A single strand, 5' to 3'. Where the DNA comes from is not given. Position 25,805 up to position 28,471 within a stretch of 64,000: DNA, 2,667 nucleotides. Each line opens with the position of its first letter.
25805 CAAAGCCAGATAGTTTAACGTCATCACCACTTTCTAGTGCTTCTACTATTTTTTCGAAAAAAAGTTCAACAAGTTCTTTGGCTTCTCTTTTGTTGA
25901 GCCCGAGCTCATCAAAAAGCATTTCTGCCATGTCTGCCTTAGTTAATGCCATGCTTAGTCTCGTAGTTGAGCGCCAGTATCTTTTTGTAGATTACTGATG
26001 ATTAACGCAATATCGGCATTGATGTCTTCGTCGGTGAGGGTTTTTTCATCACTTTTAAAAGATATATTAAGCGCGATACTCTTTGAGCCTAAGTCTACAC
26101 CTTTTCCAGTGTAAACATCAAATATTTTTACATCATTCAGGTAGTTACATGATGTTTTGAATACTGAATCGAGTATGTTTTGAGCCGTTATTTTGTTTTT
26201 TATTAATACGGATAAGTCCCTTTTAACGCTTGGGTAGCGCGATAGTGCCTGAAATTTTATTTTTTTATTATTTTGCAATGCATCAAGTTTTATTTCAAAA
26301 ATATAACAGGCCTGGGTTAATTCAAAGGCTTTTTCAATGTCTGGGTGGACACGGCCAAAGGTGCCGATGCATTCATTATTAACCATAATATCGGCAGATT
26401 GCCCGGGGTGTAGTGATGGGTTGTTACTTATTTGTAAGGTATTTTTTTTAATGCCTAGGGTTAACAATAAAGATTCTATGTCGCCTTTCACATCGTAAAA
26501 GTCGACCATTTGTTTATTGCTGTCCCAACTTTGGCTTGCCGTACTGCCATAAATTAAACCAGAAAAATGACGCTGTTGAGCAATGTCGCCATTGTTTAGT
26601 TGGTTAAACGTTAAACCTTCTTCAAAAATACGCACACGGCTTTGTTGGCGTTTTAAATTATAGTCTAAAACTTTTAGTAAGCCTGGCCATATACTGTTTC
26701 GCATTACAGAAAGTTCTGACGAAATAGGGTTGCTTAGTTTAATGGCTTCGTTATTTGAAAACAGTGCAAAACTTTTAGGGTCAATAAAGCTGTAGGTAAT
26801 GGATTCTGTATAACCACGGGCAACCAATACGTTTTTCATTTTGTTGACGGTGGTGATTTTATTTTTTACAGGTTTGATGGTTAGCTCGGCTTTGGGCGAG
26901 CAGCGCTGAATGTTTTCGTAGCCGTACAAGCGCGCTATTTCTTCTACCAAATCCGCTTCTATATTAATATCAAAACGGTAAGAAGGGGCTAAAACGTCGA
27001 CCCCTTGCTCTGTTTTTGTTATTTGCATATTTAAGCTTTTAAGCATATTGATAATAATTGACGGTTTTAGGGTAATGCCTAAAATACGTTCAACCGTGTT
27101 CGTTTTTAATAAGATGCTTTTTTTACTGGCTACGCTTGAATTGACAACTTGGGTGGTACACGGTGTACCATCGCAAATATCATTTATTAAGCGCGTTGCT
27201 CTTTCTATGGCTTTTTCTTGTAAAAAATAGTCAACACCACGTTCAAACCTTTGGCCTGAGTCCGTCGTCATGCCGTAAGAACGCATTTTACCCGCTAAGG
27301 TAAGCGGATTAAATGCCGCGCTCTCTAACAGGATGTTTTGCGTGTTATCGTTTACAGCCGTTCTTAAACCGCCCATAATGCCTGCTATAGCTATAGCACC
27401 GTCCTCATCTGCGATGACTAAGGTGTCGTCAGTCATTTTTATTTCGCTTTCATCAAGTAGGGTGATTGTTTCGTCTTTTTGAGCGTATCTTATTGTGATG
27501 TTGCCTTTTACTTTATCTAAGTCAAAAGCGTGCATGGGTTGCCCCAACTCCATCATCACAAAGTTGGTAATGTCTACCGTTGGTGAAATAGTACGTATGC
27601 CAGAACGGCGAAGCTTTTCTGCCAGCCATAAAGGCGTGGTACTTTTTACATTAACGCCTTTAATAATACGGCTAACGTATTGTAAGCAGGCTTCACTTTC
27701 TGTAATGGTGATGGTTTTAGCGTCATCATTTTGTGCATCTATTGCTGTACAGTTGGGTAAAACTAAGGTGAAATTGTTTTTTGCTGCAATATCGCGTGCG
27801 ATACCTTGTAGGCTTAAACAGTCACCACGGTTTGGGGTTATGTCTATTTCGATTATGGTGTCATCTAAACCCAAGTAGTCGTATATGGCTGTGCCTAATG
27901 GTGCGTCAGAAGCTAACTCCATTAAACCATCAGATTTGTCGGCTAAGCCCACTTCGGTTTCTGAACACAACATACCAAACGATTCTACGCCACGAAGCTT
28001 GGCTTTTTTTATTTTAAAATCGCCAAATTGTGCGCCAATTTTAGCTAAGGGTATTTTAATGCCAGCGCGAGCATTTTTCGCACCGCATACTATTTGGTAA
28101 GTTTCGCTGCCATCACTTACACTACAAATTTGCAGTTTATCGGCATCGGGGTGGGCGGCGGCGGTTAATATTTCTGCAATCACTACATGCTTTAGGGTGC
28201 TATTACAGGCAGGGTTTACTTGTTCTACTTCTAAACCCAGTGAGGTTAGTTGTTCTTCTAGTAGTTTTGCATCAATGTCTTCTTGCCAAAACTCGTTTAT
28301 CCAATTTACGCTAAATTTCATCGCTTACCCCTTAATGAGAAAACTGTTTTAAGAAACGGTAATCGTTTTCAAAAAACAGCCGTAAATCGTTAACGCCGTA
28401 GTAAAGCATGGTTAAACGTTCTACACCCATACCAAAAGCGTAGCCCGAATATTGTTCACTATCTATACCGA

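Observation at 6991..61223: Strongly over-represented 12-mer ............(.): candidate new uptake or architecture signal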

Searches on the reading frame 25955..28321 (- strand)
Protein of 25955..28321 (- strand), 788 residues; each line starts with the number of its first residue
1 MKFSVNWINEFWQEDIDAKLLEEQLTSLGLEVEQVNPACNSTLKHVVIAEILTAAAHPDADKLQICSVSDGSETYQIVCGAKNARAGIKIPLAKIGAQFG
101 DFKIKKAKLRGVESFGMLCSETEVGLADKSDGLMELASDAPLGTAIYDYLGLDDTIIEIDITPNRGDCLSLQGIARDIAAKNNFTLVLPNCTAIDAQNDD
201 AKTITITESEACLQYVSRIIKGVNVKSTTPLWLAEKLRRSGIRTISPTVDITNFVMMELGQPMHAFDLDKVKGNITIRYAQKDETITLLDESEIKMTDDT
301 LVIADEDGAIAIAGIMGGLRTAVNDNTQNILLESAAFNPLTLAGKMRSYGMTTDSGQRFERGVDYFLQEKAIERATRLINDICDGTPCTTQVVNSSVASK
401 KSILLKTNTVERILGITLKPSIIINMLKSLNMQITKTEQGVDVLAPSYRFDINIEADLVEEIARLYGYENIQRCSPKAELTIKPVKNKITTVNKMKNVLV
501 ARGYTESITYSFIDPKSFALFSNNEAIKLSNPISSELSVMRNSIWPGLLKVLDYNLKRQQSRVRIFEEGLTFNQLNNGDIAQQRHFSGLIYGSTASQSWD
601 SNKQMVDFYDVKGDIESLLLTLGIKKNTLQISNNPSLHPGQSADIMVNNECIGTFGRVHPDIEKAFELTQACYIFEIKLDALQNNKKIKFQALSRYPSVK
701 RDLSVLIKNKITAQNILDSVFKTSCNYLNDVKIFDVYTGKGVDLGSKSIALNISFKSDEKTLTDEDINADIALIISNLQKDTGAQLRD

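Call 12: search_protein_families(library=ncbifam, proteins=[window:25955-28321:-], max_evalue=1e-10)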
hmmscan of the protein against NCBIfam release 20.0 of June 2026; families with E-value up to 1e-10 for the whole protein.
window:25955-28321:- (788 aa): 6 families
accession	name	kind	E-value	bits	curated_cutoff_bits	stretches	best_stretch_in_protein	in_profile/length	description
TIGR00472.1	pheT_bact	equivalog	1.6e-263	876.7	402.65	1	1-787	1-798/798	phenylalanine--tRNA ligase subunit beta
NF001882.0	PRK00629.5-4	equivalog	9.7e-89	298.6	527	1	1-738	1-697/725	phenylalanine--tRNA ligase subunit beta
TIGR00471.1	pheT_arch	equivalog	5.1e-41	140.8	282.65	1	403-681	280-549/551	phenylalanine--tRNA ligase subunit beta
NF045760.1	YtpR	equivalog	5.6e-34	117.6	100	1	40-145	80-184/185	YtpR family tRNA-binding protein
NF001879.0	PRK00629.5-1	equivalog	5e-20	71.6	840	1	19-275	21-273/718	phenylalanine--tRNA ligase subunit beta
NF045867.1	PheT_Nterm_rel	equivalog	8.7e-13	48.6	120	1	22-126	64-170/171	TyrS-associated PheT N-terminal domain-related protein TapR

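Call 13: find_homologous_proteins(query=window:25955-28321:-, max_evalue=1e-50)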
Query window:25955-28321:- (788 aa): 8000 proteins with E <= 1e-50 among 8000 candidates; the best 120 are listed.
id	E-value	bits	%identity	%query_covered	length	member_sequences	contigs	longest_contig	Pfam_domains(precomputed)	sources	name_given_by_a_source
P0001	0.0e+0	1176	66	100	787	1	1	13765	PF03483.23,PF03147.20,PF03484.22,PF17759.7,PF01588.27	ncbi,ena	-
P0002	0.0e+0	1156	66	100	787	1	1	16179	PF03483.23,PF03147.20,PF03484.22,PF17759.7,PF01588.27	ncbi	-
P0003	0.0e+0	1072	76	79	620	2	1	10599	PF03483.23,PF03147.20,PF03484.22,PF17759.7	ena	-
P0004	2.0e-239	815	47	100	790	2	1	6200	PF03483.23,PF03147.20,PF03484.22,PF17759.7,PF01588.27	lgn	-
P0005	2.1e-239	815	47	100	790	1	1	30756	PF03483.23,PF03147.20,PF03484.22,PF17759.7,PF01588.27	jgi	jgi:phenylalanyl-tRNA synthetase beta chain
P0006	1.3e-238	813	48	100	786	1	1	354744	PF03483.23,PF03147.20,PF03484.22,PF17759.7,PF01588.27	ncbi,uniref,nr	ncbi:phenylalanine--tRNA ligase subunit beta [Spongiibacter sp. KMU-158]|uniref:Phenylalanine--tRNA 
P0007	6.3e-238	810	47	100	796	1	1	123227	PF03483.23,PF03147.20,PF03484.22,PF17759.7,PF01588.27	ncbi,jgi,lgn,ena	ncbi:MAG: phenylalanine--tRNA ligase subunit beta [Spongiibacteraceae bacterium]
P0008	1.7e-237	809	47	100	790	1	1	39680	PF03483.23,PF03147.20,PF03484.22,PF17759.7,PF01588.27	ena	-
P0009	3.2e-237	808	47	100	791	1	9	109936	PF03483.23,PF03147.20,PF03484.22,PF17759.7,PF01588.27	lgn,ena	-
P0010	5.9e-237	807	47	100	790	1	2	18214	PF03483.23,PF03147.20,PF03484.22,PF17759.7,PF01588.27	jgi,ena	-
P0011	6.3e-237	807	46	100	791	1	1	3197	PF03483.23,PF03147.20,PF03484.22,PF17759.7,PF01588.27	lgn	-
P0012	6.4e-237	807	48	100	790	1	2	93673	PF03483.23,PF03147.20,PF03484.22,PF17759.7,PF01588.27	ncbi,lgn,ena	-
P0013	1.2e-236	806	47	100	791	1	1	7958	PF03483.23,PF03147.20,PF03484.22,PF17759.7,PF01588.27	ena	-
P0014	1.2e-236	806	47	100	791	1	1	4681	PF03483.23,PF03147.20,PF03484.22,PF17759.7,PF01588.27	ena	-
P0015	1.4e-236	806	47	100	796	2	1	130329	PF03483.23,PF03147.20,PF03484.22,PF17759.7,PF01588.27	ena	-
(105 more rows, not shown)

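Call 14: find_encoding_contigs(protein=P0001, flank=10000, max_places=3)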
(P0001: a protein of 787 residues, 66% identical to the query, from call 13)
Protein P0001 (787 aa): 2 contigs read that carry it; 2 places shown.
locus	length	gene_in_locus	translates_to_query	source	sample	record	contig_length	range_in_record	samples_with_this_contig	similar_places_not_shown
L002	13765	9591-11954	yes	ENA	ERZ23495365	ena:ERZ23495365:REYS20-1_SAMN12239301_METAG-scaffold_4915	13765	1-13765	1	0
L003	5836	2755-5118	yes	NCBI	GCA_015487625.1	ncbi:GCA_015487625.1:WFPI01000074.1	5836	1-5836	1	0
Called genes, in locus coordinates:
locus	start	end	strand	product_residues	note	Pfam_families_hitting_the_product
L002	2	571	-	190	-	?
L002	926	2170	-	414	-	PF00801:PKD, PF18911:PKD_4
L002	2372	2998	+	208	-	PF00881:Nitroreductase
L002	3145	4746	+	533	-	-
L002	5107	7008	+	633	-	PF02824:TGS, PF07973:tRNA_SAD, PF00587:tRNA-synt_2b, PF03129:HGTP_anticodon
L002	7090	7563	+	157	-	PF05198:IF3_N, PF00707:IF3_C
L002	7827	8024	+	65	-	PF01632:Ribosomal_L35p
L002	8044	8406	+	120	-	PF00453:Ribosomal_L20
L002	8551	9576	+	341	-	PF02912:Phe_tRNA-synt_N, PF01409:tRNA-synt_2d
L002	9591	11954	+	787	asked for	PF01588:tRNA_bind, PF03483:B3_4, PF03484:B5, PF17759:tRNA_synthFbeta, PF03147:FDX-ACB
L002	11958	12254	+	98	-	PF00216:Bac_DNA_binding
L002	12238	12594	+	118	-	PF13411:MerR_1, PF00376:MerR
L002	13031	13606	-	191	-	PF00440:TetR_N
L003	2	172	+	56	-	?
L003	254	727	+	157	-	PF05198:IF3_N, PF00707:IF3_C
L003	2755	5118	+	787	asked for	PF01588:tRNA_bind, PF03483:B3_4, PF03484:B5, PF17759:tRNA_synthFbeta, PF03147:FDX-ACB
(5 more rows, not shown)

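Call 15: find_encoding_contigs(protein=P0002, flank=10000, max_places=3)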
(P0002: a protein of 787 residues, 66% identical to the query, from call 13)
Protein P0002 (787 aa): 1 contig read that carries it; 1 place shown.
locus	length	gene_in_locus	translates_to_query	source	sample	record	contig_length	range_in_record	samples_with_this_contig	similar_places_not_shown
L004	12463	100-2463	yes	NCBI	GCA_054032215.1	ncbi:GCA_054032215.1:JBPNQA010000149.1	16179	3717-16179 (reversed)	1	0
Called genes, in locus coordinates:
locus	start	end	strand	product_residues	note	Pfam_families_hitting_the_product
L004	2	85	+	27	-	?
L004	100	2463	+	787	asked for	PF01588:tRNA_bind, PF03483:B3_4, PF03484:B5, PF17759:tRNA_synthFbeta, PF03147:FDX-ACB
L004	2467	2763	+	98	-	PF00216:Bac_DNA_binding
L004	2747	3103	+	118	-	PF13411:MerR_1, PF00376:MerR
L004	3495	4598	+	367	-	PF00072:Response_reg, PF00989:PAS, PF13426:PAS_9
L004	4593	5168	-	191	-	PF00440:TetR_N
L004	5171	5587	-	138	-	PF01850:PIN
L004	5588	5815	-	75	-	-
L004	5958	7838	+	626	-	PF13667:ThiC-associated, PF01964:ThiC_Rad_SAM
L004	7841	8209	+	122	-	PF04379:DUF525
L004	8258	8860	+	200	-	PF01209:Ubie_methyltran, PF13489:Methyltransf_23 (weak), PF13847:Methyltransf_31, PF08241:Methyltransf_11, PF08242:Methyltransf_12, PF13649:Methyltransf_25, PF05148:Methyltransf_8 (weak)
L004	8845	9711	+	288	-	PF00149:Metallophos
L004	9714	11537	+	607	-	PF03190:Thioredox_DsbH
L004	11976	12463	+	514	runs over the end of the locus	PF00989:PAS (faint), PF08448:PAS_4, PF00990:GGDEF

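Call 16: find_encoding_contigs(protein=P0003, flank=10000, max_places=3)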
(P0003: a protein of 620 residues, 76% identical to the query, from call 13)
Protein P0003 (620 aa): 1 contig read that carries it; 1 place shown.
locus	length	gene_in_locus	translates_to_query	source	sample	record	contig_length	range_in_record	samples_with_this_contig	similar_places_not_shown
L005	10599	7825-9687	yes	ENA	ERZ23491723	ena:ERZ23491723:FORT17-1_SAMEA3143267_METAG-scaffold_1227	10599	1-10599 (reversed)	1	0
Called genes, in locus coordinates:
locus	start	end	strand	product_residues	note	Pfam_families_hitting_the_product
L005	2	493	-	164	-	?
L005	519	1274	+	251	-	PF23441:SDR, PF00106:adh_short, PF08659:KR (weak), PF13561:adh_short_C2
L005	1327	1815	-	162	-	PF01288:HPPK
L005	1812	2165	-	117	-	PF02152:FolB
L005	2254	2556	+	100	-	PF00830:Ribosomal_L28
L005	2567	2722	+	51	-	PF00471:Ribosomal_L33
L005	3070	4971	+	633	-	PF02824:TGS, PF07973:tRNA_SAD, PF00587:tRNA-synt_2b, PF03129:HGTP_anticodon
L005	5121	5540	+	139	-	PF05198:IF3_N, PF00707:IF3_C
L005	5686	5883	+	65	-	PF01632:Ribosomal_L35p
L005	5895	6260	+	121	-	PF00453:Ribosomal_L20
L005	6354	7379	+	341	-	PF02912:Phe_tRNA-synt_N, PF01409:tRNA-synt_2d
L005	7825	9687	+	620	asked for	PF03483:B3_4, PF03484:B5, PF17759:tRNA_synthFbeta, PF03147:FDX-ACB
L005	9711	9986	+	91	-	PF00216:Bac_DNA_binding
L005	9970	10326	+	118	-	PF13411:MerR_1, PF00376:MerR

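Call 21: find_related_loci(query=A1, collection=genome_contigs, flank=10000)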
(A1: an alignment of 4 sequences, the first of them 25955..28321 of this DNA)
Query A1 (788 aa) in genome_contigs; peptide patterns used: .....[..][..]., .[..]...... (x = any residue, [..] = any of these).
600 stretches matched a pattern (row limit reached: there are more); 598 encode a relative of the query (tblastn E <= 1e-3); the best 80 are kept; 80 distinct loci.
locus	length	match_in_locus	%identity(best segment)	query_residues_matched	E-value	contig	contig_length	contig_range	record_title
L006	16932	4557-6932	45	1-788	0e+0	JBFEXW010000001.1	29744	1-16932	MAG: Marinobacterium sp. isolate Mix_mud09.2021.07.31 k141_718697_length_29744_cov_8.0000, whole genome shotgun sequence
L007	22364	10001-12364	46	1-788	0e+0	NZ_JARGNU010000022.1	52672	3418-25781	MAG: Zhongshania sp. isolate bin_bo_oilr1.030 NODE_551_length_52672_cov_22.619268, whole genome shotgun sequence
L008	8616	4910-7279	46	1-788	0e+0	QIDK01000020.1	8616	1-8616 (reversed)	MAG: Gammaproteobacteria bacterium isolate SZUA-229 Ga0063294_10005267, whole genome shotgun sequence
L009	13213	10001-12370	45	1-788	0e+0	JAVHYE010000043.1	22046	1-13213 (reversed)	MAG: Pedobacter sp. isolate A88_bin13_2 NODE_408_length_22046_cov_5.793961, whole genome shotgun sequence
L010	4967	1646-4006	46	1-788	0e+0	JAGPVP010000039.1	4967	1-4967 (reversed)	MAG: Zhongshania sp. isolate Lab_640_Crude_bin.4 k141_26680, whole genome shotgun sequence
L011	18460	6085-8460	46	1-788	0e+0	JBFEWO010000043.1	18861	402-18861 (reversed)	MAG: Thiohalomonadaceae bacterium isolate Mix_mud08.2021.06.64 k141_197006_length_18861_cov_30.4710, whole genome shotgu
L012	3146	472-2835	46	1-787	0e+0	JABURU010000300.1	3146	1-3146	MAG: Gammaproteobacteria bacterium isolate Bin_24 NODE_5559_length_3146_cov_5.58492, whole genome shotgun sequence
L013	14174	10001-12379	46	1-787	0e+0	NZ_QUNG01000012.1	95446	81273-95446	Marinomonas pollencensis strain CECT 7375 Ga0244612_112, whole genome shotgun sequence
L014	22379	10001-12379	46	1-787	0e+0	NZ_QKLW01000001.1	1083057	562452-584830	Marinomonas alcarazii strain CECT 7730 Ga0244607_101, whole genome shotgun sequence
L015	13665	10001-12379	46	1-787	0e+0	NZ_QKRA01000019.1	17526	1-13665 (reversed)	Marinomonas piezotolerans strain YLB-05 NODE_19_length_17526_cov_55.038, whole genome shotgun sequence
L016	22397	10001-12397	46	1-787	0e+0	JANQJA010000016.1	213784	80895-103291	MAG: Pseudomonadales bacterium isolate PL25a_bin.10 k99_4020013, whole genome shotgun sequence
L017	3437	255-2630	44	1-788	0e+0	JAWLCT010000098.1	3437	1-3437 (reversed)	MAG: Gammaproteobacteria bacterium isolate 15dZY3.bin.69 NODE_27608_length_3437_cov_274.886759, whole genome shotgun seq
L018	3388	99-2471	44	1-787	0e+0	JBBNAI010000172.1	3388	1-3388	MAG: Pseudomonas sp. isolate P15_KT_C10_R2_D28_E3_bin.23 k127_2542295_P15_KT_C10_R2_D28_E3_bin_23, whole genome shotgun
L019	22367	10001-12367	46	1-787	0e+0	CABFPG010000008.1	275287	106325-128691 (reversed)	Teredinibacter sp. ISS155 genome assembly, contig: 0008, whole genome shotgun sequence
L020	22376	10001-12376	44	1-787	0e+0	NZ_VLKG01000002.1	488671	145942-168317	Azomonas agilis strain DSM 375 LX59DRAFT_scaffold00002.2, whole genome shotgun sequence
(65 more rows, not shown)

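Call 45: list_cluster_members(proteins=[P0001, P0002, P0123, P0003, P0122])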
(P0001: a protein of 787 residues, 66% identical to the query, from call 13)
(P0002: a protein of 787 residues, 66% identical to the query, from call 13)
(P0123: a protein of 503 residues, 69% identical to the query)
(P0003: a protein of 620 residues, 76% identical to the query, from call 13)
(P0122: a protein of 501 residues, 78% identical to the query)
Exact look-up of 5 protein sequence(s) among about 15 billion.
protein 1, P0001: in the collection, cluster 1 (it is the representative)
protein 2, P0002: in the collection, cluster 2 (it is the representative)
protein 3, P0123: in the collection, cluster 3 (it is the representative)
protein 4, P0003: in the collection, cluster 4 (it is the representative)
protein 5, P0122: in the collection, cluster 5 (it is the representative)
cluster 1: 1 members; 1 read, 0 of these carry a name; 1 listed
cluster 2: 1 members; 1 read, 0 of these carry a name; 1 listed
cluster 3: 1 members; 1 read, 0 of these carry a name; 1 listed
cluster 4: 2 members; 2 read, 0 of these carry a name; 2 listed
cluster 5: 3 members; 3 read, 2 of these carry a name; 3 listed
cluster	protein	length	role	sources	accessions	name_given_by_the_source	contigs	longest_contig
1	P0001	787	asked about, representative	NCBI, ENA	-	-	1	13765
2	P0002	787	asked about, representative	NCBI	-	-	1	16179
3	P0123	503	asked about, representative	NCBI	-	-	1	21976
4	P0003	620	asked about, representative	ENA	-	-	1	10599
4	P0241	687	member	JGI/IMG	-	-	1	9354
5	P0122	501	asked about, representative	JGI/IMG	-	magnesium chelatase family protein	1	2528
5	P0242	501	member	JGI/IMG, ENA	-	magnesium chelatase family protein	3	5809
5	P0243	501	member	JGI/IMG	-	-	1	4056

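Call 50: find_encoding_contigs(protein=P0242, flank=10000, max_places=3)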
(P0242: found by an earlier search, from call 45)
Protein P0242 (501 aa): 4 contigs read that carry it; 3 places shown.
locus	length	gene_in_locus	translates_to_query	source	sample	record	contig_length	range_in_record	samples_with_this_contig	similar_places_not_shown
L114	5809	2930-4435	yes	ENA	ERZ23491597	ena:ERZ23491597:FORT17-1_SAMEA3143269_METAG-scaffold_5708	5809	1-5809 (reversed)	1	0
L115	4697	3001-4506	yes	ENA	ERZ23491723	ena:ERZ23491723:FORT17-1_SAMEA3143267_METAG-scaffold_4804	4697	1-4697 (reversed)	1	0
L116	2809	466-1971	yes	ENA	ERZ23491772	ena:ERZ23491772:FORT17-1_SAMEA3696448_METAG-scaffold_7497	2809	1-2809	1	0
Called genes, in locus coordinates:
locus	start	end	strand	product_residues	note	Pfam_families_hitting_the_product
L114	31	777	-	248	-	PF13512:TPR_18, PF13525:YfiO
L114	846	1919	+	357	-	PF01479:S4 (weak), PF00849:PseudoU_synth_2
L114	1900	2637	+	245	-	PF02578:Cu-oxidase_4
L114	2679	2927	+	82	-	PF04380:BMFP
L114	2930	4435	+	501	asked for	PF13541:ChlI, PF05496:RuvB_N (faint), PF00158:Sigma54_activat (weak), PF00493:MCM, PF01078:Mg_chelatase, PF07728:AAA_5, PF13335:Mg_chelatase_C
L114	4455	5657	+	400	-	PF13660:DUF4147, PF05161:MOFRL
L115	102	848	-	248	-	PF13512:TPR_18, PF13525:YfiO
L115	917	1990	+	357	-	PF01479:S4 (weak), PF00849:PseudoU_synth_2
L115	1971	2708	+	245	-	PF02578:Cu-oxidase_4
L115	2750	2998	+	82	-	PF04380:BMFP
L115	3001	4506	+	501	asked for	PF13541:ChlI, PF05496:RuvB_N (faint), PF00158:Sigma54_activat (weak), PF00493:MCM, PF01078:Mg_chelatase, PF07728:AAA_5, PF13335:Mg_chelatase_C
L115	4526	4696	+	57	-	?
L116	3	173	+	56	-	?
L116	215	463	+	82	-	PF04380:BMFP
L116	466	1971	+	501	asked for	PF13541:ChlI, PF05496:RuvB_N (faint), PF00158:Sigma54_activat (weak), PF00493:MCM, PF01078:Mg_chelatase, PF07728:AAA_5, PF13335:Mg_chelatase_C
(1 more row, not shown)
